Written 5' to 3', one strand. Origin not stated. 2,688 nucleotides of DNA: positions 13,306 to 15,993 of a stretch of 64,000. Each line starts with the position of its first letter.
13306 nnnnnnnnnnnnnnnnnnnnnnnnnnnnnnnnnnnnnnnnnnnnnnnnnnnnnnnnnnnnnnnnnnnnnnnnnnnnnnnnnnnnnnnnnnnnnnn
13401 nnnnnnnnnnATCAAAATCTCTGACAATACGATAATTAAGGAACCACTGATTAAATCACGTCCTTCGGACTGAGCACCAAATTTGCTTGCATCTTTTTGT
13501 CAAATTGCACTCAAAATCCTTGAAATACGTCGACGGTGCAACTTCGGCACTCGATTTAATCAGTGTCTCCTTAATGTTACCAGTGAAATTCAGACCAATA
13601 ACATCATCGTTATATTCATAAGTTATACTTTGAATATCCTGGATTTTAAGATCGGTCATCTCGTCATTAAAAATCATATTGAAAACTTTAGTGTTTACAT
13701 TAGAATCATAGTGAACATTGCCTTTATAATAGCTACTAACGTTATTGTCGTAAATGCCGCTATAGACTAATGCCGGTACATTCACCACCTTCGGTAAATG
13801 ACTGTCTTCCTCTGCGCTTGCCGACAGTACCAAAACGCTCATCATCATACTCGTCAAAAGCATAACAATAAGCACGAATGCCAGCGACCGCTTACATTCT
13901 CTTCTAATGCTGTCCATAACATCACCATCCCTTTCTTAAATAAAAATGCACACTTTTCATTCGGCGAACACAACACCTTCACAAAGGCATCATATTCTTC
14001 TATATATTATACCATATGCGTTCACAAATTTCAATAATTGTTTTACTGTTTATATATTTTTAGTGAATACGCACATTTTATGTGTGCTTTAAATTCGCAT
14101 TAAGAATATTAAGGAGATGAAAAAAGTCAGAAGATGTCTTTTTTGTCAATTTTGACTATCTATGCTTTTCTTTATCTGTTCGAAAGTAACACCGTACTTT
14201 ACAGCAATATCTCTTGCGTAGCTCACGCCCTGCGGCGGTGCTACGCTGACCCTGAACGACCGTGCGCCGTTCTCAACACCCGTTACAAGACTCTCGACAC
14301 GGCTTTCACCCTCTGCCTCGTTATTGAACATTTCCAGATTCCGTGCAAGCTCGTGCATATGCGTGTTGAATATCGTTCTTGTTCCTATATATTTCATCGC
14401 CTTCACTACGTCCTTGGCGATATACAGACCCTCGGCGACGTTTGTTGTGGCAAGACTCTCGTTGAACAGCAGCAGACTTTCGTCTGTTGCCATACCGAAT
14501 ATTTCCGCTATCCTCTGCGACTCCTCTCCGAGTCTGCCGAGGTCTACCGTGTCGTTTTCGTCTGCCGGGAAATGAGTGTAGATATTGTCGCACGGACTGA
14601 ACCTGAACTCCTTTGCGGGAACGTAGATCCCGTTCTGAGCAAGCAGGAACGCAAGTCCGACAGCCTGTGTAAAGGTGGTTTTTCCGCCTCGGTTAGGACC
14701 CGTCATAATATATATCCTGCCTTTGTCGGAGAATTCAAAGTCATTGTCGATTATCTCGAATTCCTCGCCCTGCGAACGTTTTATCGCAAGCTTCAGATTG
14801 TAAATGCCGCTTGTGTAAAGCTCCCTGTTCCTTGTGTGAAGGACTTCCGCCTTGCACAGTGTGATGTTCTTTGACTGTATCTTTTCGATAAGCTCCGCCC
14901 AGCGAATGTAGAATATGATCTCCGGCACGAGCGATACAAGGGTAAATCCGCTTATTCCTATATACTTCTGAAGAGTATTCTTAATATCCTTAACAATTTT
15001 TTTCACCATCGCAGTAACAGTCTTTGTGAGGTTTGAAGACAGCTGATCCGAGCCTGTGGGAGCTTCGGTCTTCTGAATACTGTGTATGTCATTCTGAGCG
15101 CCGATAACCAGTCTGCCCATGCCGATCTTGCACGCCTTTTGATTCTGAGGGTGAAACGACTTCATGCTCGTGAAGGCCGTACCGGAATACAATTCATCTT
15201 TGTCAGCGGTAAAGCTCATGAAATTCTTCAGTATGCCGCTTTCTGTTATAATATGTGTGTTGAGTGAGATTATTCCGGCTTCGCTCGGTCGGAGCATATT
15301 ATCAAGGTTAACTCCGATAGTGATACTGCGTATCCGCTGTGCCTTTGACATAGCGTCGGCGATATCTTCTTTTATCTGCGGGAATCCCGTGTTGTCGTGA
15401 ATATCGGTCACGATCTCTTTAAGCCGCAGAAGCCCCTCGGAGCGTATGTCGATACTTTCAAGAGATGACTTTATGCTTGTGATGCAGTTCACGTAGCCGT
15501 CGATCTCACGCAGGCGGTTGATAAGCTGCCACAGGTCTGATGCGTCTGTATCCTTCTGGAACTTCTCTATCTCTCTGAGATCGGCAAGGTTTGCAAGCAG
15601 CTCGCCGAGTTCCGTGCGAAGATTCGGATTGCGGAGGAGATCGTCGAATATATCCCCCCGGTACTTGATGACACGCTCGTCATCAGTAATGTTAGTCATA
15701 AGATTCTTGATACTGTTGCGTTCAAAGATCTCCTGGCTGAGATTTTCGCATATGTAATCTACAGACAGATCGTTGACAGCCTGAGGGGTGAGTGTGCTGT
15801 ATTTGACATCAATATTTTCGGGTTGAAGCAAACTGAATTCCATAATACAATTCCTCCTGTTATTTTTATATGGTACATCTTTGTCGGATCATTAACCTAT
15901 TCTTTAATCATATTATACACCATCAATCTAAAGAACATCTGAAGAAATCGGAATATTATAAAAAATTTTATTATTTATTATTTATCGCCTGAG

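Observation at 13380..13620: Repeat copy 3 splits a roughly 1850-aa sortase-substrate surface protein gene in frame, with only one stop codon in the insert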

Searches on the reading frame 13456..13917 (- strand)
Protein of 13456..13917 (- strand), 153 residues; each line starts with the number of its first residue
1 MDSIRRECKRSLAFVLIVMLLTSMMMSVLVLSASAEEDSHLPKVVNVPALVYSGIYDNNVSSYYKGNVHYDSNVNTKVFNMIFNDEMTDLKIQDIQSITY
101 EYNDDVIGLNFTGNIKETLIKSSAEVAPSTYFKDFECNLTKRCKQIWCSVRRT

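Call 18: find_encoding_contigs(protein=window:13456-13917:-, flank=10000, max_places=10)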
Protein window:13456-13917:- (153 aa): no gene with exactly this product is on record in the collection.

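Call 55: search_protein_families(library=ncbifam, proteins=[window:13459-13917:-], max_evalue=0.01)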
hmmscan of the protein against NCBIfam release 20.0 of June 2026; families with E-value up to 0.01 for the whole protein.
window:13459-13917:- (153 aa): 0 families

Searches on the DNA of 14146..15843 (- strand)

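Call 66: search_rna_families(source=L002, start=10850, end=11250, threshold=evalue, max_evalue=1)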
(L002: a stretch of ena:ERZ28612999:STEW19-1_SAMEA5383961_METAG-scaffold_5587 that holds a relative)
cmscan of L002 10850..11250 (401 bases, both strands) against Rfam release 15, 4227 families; matches with E-value up to 1: 2.
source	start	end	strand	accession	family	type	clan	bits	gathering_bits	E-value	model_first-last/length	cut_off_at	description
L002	10983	11065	+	RF03984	MIR2933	Gene; miRNA;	-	28.8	70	0.00034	1-112/112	no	MIR2933 microRNA precursor family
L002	11137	11188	+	RF04103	mir-8356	Gene; miRNA;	-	22.1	70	0.058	1-65/65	no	mir-8356 microRNA precursor family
